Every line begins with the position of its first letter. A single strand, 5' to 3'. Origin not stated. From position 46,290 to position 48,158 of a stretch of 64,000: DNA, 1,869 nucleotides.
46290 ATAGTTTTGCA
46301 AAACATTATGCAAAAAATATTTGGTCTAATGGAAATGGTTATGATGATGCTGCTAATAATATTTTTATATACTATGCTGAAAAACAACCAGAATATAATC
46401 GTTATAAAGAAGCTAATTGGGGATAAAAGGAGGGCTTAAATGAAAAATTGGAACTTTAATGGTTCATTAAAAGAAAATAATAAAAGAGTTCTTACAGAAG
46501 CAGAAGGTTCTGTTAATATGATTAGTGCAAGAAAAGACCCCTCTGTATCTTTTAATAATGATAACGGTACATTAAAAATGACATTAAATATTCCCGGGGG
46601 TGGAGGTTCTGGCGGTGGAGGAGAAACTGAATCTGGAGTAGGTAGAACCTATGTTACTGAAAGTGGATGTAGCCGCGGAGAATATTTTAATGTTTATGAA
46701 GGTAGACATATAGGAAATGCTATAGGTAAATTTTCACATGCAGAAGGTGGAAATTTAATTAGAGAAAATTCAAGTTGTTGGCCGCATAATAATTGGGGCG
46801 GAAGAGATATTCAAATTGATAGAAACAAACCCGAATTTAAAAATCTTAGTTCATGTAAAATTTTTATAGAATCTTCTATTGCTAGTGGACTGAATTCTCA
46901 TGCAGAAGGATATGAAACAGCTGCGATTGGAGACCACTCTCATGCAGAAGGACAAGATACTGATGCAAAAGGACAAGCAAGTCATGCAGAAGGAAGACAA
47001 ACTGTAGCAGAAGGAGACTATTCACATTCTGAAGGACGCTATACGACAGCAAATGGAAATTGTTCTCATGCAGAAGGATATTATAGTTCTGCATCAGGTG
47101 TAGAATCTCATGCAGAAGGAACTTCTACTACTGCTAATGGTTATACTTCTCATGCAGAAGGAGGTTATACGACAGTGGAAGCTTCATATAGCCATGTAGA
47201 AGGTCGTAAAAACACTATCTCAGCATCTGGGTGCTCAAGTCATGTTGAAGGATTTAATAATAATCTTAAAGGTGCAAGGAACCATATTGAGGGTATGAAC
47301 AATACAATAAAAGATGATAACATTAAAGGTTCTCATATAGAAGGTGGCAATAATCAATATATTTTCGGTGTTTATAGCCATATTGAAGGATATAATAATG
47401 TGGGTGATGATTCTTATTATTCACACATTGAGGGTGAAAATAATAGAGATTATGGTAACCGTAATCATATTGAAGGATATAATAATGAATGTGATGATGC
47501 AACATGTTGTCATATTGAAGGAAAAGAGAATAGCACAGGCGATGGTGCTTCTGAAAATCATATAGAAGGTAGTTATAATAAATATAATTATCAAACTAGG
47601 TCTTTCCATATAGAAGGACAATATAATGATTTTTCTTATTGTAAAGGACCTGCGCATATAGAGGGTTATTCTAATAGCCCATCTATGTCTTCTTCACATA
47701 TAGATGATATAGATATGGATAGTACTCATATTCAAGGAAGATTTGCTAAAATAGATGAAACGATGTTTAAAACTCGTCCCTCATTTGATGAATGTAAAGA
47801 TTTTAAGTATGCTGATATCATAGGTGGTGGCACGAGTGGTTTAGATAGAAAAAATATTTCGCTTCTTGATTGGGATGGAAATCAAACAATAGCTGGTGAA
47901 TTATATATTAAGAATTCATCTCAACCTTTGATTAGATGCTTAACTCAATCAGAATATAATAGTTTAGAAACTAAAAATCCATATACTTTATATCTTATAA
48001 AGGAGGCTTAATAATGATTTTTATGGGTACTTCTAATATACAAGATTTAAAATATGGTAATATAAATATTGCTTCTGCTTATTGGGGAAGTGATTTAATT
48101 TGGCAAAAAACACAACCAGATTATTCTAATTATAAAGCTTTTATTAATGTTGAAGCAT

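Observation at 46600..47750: About 25 tandem 13-residue His-containing repeats (xSHAEG / SHIEG) in a tail fibre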

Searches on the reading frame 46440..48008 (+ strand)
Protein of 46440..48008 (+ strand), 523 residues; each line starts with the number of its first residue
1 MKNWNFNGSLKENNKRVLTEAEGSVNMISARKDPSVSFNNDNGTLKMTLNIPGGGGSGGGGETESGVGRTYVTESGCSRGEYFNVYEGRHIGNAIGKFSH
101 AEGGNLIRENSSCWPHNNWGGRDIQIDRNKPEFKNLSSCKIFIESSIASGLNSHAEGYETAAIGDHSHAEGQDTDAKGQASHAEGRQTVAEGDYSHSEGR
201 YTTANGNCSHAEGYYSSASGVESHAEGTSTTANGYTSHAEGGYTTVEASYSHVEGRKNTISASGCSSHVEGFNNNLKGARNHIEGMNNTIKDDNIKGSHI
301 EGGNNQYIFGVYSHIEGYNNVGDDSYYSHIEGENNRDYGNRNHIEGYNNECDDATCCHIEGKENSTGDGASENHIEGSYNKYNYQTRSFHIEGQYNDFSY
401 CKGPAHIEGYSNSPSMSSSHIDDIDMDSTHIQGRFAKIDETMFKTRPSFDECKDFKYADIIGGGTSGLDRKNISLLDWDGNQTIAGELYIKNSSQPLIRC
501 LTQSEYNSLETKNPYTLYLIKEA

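Call 3: search_protein_families(library=pfam, proteins=[window:46440-48008:+], max_evalue=0.1)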
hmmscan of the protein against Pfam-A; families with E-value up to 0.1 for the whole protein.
window:46440-48008:+ (523 aa): 2 families
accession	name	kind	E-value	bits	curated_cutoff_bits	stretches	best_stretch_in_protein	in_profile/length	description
PF24243.1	Phage_tail_C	-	1.3e-06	28.1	23.7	1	499-521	4-26/26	Phage tail tip domain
PF05658.19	YadA_head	-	0.00011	22.9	25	0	145-167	5-27/27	YadA head domain repeat (2 copies)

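Call 4: search_solved_structures(query=window:46440-48008:+, max_evalue=1, show_alignments=3)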
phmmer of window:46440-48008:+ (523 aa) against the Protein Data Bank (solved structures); distinct sequences matched with E-value up to 1: 4.
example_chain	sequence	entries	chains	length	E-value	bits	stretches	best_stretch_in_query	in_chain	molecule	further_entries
7o23_A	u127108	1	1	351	2.3e-06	30.2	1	145-241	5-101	Autotransporter adhesin BpaC,Autotransporter adhesin BpaC,General control transcription fa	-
3s6l_A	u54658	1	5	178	0.0037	19.6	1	148-270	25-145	Hep_Hag family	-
9gh4_A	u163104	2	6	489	0.012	18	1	146-293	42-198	Cell surface protein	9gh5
6v8i_BN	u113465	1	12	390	0.6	12.4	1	485-521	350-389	Fiber Upper, gp68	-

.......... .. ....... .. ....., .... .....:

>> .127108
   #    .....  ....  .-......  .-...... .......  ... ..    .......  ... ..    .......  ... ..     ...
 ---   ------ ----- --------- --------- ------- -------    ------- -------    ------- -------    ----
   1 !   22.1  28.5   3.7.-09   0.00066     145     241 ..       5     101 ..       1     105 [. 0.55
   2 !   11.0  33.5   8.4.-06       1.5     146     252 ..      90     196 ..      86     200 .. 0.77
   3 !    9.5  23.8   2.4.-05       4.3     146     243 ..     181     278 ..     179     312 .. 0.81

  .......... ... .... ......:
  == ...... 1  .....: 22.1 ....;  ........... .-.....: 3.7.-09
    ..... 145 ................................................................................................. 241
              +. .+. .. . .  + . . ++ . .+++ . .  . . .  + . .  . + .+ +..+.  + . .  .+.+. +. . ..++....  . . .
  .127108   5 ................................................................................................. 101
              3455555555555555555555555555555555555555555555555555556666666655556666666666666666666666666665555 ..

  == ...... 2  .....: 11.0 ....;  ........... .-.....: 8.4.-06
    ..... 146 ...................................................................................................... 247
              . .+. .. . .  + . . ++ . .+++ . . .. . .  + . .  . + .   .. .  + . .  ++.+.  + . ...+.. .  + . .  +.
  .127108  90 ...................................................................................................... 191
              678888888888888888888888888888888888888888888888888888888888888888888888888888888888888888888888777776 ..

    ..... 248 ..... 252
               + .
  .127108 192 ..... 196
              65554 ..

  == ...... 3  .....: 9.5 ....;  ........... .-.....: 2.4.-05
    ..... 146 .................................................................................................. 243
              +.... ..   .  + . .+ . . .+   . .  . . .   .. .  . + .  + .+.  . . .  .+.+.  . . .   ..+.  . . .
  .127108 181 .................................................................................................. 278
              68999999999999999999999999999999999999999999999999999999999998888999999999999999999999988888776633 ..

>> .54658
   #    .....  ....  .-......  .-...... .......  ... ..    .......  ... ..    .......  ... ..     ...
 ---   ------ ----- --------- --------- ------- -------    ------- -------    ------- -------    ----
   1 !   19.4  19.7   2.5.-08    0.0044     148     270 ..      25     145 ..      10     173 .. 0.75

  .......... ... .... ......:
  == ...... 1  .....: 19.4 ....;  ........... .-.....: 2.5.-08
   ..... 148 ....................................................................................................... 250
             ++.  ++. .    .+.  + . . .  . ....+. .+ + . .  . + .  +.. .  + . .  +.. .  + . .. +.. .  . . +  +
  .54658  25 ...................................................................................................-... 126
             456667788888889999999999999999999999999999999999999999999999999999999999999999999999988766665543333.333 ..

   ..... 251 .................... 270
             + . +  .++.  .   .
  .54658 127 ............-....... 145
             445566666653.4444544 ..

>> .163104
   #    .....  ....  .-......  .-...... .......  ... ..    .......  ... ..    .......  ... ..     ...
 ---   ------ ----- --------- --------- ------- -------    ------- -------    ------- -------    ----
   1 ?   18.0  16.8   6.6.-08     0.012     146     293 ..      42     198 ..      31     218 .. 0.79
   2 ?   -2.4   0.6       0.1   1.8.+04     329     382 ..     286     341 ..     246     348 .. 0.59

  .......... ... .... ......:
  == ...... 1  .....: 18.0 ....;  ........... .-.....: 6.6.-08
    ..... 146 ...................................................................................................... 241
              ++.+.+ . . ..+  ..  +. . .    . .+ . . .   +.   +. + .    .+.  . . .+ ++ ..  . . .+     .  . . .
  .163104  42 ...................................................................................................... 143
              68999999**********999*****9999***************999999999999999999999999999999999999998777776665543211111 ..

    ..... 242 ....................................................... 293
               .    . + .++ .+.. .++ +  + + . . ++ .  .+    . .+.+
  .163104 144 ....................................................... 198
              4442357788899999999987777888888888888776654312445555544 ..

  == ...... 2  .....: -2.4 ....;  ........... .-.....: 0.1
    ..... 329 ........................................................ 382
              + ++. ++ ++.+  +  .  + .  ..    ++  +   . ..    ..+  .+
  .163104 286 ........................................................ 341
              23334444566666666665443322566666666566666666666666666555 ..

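Call 9: find_homologous_proteins(query=window:46440-48008:+, max_evalue=0.001)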
Query window:46440-48008:+ (523 aa): 5294 proteins with E <= 0.001 among 8000 candidates; the best 120 are listed.
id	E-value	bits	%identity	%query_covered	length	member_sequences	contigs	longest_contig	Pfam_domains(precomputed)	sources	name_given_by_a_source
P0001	0.0e+0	1191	100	100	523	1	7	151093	PF24243.2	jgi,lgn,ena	-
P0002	1.7e-239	814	75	100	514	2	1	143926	PF24243.2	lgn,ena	-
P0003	2.8e-238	810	70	100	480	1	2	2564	PF24243.2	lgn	-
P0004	4.0e-236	803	69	100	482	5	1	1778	PF24243.2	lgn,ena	-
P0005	5.7e-227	773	72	100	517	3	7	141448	PF24243.2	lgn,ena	-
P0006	7.7e-217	740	69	100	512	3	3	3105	PF24243.2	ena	-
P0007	3.4e-213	728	67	100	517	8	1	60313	PF24243.2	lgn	-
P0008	2.2e-170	586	60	100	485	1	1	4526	PF24243.2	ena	-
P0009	3.6e-166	573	58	100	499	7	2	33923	PF24243.2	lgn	-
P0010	2.3e-158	547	58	100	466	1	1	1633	PF24243.2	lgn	-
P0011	2.2e-145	504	68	56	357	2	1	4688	PF24243.2,PF05658.20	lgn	-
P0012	3.8e-144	500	74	49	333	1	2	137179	PF24243.2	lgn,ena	-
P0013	3.6e-140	487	65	58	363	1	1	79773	PF24243.2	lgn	-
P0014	5.3e-139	483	54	100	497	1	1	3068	PF24243.2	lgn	-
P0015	5.7e-135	470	53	100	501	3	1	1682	PF24243.2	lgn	-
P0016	2.0e-134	468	70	46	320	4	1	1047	PF24243.2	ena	-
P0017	2.0e-133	464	70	49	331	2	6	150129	PF24243.2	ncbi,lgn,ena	-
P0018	5.5e-131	456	70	52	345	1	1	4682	PF24243.2,PF05658.20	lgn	-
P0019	1.7e-130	455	72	46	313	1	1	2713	PF24243.2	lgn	-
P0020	4.8e-130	453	70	52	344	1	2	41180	PF24243.2,PF05658.20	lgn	-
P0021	7.7e-128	446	71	45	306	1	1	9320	PF24243.2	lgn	-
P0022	2.2e-126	441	71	52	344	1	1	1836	PF24243.2,PF05658.20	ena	-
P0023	3.1e-126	441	69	46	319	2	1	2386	PF24243.2,PF05658.20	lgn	-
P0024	3.6e-111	391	41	52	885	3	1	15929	PF13884.12,PF05658.20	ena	-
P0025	1.4e-107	379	60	52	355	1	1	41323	PF24243.2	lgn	-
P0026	2.6e-107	378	60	52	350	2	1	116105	PF24243.2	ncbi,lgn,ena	-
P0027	9.7e-107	376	60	52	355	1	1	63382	PF24243.2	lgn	-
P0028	1.5e-104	369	56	58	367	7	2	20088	PF24243.2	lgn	-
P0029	1.6e-104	369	56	58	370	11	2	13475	PF24243.2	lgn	-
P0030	1.7e-104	369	59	49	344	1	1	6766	PF24243.2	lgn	-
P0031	5.0e-102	361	58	52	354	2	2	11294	PF24243.2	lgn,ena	-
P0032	1.6e-101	359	60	49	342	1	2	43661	PF24243.2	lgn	-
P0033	1.0e-99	353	60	46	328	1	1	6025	PF24243.2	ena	-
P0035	1.3e-96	343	53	24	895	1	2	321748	PF13884.12,PF05658.20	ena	-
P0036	6.4e-96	341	34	74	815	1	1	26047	PF05658.20,PF11962.14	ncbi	-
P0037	8.6e-96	340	59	46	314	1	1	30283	PF24243.2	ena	-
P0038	3.3e-95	338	40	51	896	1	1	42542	-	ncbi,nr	ncbi:MAG: hypothetical protein [Bacteriophage sp.]|nr:MAG: hypothetical protein [Bacteriophage sp.]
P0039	7.3e-95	337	43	48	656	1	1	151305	PF05658.20,PF11962.14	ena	-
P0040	2.4e-93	332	58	46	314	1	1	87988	PF24243.2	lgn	-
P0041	3.9e-93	331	37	66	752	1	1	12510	PF05658.20,PF11962.14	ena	-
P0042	9.6e-92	327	38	42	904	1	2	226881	PF05658.20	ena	-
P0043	6.1e-89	318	43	31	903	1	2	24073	PF13884.12,PF05658.20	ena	-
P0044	7.7e-89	317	35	50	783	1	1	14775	PF05658.20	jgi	jgi:hypothetical protein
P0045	1.2e-88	317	56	46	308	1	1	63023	PF24243.2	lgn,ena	-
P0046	2.0e-88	316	46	48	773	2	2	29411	PF13884.12,PF05658.20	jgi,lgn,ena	-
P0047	8.3e-87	311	51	33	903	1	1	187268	PF13884.12,PF05658.20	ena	-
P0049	1.9e-85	306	42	45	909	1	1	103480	PF13884.12,PF05658.20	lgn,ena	-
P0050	6.2e-85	304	40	54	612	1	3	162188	PF05658.20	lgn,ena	-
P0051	4.9e-84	301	40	56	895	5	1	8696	PF13884.12,PF05658.20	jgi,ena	jgi:hypothetical protein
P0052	1.1e-83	300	40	48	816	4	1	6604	PF05658.20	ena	-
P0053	1.9e-83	300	47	28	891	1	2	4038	PF05658.20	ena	-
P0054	2.0e-83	299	49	31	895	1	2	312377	PF13884.12,PF05658.20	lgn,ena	-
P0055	9.8e-83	297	42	45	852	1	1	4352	PF13884.12,PF05658.20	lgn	-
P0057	3.0e-82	296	43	31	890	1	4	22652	PF13884.12,PF05658.20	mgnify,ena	mgnify:CR=1 FL=1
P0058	1.6e-81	293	41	42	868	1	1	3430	PF05658.20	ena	-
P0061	9.6e-81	291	45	38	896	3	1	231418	PF13884.12,PF05658.20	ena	-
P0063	1.6e-80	290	44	31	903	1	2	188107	PF13884.12,PF05658.20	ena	-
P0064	1.7e-80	290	40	53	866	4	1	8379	PF13884.12,PF05658.20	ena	-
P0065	2.4e-80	289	43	31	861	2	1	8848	PF13884.12,PF05658.20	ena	-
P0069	5.1e-79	285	33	67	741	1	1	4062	PF05658.20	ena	-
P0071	1.3e-78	284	33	64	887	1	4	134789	PF05658.20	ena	-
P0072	1.5e-78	283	42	41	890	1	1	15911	PF13884.12,PF05658.20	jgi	-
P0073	1.8e-78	283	60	20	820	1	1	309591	PF13884.12,PF05658.20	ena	-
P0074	1.1e-77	281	48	41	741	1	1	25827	PF05658.20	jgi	jgi:hypothetical protein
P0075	1.5e-77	280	34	56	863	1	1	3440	PF05658.20,PF11962.14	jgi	jgi:hypothetical protein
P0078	1.2e-76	277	39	52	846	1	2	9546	PF05658.20,PF11962.14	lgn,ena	-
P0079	3.2e-76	276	34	67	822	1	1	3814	PF05658.20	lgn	-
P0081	3.4e-76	276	42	49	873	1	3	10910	PF24243.2,PF05658.20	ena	-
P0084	5.7e-76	275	33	57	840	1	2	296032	PF13884.12,PF05658.20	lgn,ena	-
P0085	7.5e-76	274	39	42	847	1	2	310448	PF13884.12,PF05658.20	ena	-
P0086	1.9e-75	273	43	45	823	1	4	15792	PF13884.12,PF05658.20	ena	-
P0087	1.9e-75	273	43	45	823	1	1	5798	PF13884.12,PF05658.20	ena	-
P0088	1.9e-75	273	43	45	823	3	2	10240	PF13884.12,PF05658.20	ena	-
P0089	2.6e-75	273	47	41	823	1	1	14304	PF13884.12,PF05658.20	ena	-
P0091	1.5e-74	270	60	19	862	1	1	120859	PF13884.12,PF05658.20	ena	-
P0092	1.8e-74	270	46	30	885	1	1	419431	PF13884.12,PF05658.20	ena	-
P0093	2.0e-74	270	42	39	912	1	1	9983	PF05658.20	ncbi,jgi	jgi:hypothetical protein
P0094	2.5e-74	269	51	30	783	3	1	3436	PF05658.20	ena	-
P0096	4.2e-74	269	33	75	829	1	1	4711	PF05658.20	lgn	-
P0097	4.8e-74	269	44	50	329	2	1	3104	PF24243.2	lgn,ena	-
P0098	5.3e-74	268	46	31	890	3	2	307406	PF13884.12,PF05658.20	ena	-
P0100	1.6e-73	267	39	42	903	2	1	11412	PF13884.12,PF05658.20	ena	-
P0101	1.7e-73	267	38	54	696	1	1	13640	PF05658.20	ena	-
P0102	3.1e-73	266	32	81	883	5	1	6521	PF05658.20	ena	-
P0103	3.5e-73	266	44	39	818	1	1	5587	PF05658.20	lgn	-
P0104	6.1e-73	265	40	42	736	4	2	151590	PF05658.20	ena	-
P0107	2.3e-72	263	35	66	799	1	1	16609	PF05658.20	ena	-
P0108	3.3e-72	262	39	49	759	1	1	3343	PF05658.20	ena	-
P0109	3.4e-72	262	45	44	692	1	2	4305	PF05658.20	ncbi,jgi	jgi:hypothetical protein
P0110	3.6e-72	262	34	77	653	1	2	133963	PF05658.20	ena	-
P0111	4.0e-72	262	33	82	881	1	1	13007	PF24243.2,PF05658.20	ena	-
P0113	8.3e-72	261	42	53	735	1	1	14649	PF05658.20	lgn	-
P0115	1.0e-71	261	34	70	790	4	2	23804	PF05658.20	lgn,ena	-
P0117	1.2e-71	261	41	41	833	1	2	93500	PF13884.12,PF05658.20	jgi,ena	jgi:hep_Hag repeat-containing protein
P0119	1.9e-71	260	49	33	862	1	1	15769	PF22337.2,PF05658.20,PF11962.14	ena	-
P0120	2.0e-71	260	38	54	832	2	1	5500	PF13884.12,PF05658.20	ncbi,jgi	jgi:hypothetical protein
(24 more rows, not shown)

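Call 10: search_dna_similar(query=window:46440-48008:+, collection=phages, mode=protein, max_rows=30)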
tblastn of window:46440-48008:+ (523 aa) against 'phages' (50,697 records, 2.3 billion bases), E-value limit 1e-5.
Records with a match: 11; places in all: 37; records where one place covers at least 80% of the query: 0.
Best place of each record, by identity: <60% 11.
By first word of the organism name: Flavobacterium 4; Acinetobacter 2; Verrucomicrobia 2; Bacteriophage 2; uncultured 1.
By host as written in the record: - 5; Flavobacterium sp. LMO8 4; Puniceicoccales sp. IMCC8625 2.
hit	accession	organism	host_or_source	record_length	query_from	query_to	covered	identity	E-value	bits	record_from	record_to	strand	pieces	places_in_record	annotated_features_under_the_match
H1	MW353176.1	Flavobacterium phage vB_FspM_immuto_3-5A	Flavobacterium sp. LMO8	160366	153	335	35%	41.0%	5e-22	106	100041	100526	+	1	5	tail spike protein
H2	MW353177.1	Flavobacterium phage vB_FspM_immuto_13-6C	Flavobacterium sp. LMO8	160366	153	335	35%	41.0%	5e-22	106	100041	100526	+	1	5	tail spike protein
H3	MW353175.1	Flavobacterium phage vB_FspM_immuto_2-6A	Flavobacterium sp. LMO8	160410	153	335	35%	41.0%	5e-22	106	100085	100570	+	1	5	tail spike protein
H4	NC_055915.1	Flavobacterium phage vB_FspM_immuto_2-6A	Flavobacterium sp. LMO8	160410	153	335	35%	41.0%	5e-22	106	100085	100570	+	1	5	tail spike protein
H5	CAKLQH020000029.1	Acinetobacter phage MD-2021a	not known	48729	93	319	43%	30.6%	2e-8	64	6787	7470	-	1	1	hemagglutinin/invasin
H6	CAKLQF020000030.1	Acinetobacter phage MD-2021a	not known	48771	93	319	43%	30.6%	2e-8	64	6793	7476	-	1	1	hemagglutinin/invasin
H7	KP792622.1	Verrucomicrobia phage P8625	Puniceicoccales sp. IMCC8625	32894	147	257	21%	56.8%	5e-23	109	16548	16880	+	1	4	tail fiber protein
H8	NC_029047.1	Verrucomicrobia phage P8625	Puniceicoccales sp. IMCC8625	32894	147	257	21%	56.8%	5e-23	109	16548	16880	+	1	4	tail fiber protein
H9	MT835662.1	Bacteriophage sp.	human fecal samples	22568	189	272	16%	53.6%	2e-9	67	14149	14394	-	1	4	record has no annotation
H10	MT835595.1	Bacteriophage sp.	human fecal samples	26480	139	234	18%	45.0%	6e-10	68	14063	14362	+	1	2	record has no annotation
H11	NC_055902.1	uncultured phage cr131_1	Rhesus macaque feces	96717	162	241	15%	48.8%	4e-8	62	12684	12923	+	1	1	hypothetical protein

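Call 11: search_protein_families(library=phrogs, proteins=[window:46440-48008:+], max_evalue=0.001)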
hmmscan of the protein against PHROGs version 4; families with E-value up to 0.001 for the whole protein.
window:46440-48008:+ (523 aa): 1 family
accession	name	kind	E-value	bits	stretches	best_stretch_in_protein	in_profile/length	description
phrog_25468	-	unknown function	6e-26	92.4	2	139-232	76-171/528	-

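Call 25: predict_structure(alignment_id=A1)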
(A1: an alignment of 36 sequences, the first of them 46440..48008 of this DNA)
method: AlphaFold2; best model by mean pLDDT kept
length: 523 residues; sequences in the alignment: 36
mean_pLDDT: 62.3   pTM: 0.48
mean pLDDT of the five models: 62.3, 62.0, 61.5, 59.4, 59.2
residues with pLDDT >= 90: 26; 70-90: 190; 50-70: 138; < 50: 169
segments of 3 or more residues with pLDDT < 50: 1-38, 40-46, 51-90, 105-128, 130-133, 135-144, 434-436, 444-484
pLDDT, mean of each block of 10 residues (from residue 1): 30 33 33 45 47 32 31 39 39 58 46 33 41 44 54 65 71 75 85 89 92 91 89 86 80 79 66 79 85 74 83 83 77 79 74 69 70 69 62 69 65 64 60 52 46 39 43 36 51 68 83 81 60
secondary structure, 60 per line:
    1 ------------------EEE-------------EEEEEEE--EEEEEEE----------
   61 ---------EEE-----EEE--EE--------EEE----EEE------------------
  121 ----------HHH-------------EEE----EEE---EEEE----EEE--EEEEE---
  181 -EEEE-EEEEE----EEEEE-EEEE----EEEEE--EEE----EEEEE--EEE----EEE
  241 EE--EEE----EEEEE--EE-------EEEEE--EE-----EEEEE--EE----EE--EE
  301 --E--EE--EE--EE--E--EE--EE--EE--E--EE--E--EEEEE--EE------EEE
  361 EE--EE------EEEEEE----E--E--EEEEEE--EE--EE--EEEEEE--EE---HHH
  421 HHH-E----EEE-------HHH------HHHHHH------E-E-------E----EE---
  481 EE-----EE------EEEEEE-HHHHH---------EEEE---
elements in order: E19-21 E35-41 E44-50 E70-72 E78-80 E93-95 E100-102 E147-149 E154-156 E160-163 E168-170 E173-177 E182-185 E187-191 E196-200 E202-205 E210-214 E217-219 E224-228 E231-233 E238-242 E245-247 E252-256 E268-272 E282-286 E343-347 E358-362 E373-378 E389-394 E405-410 H418-423 E430-432 H449-454 E496-501 H503-507 E517-520
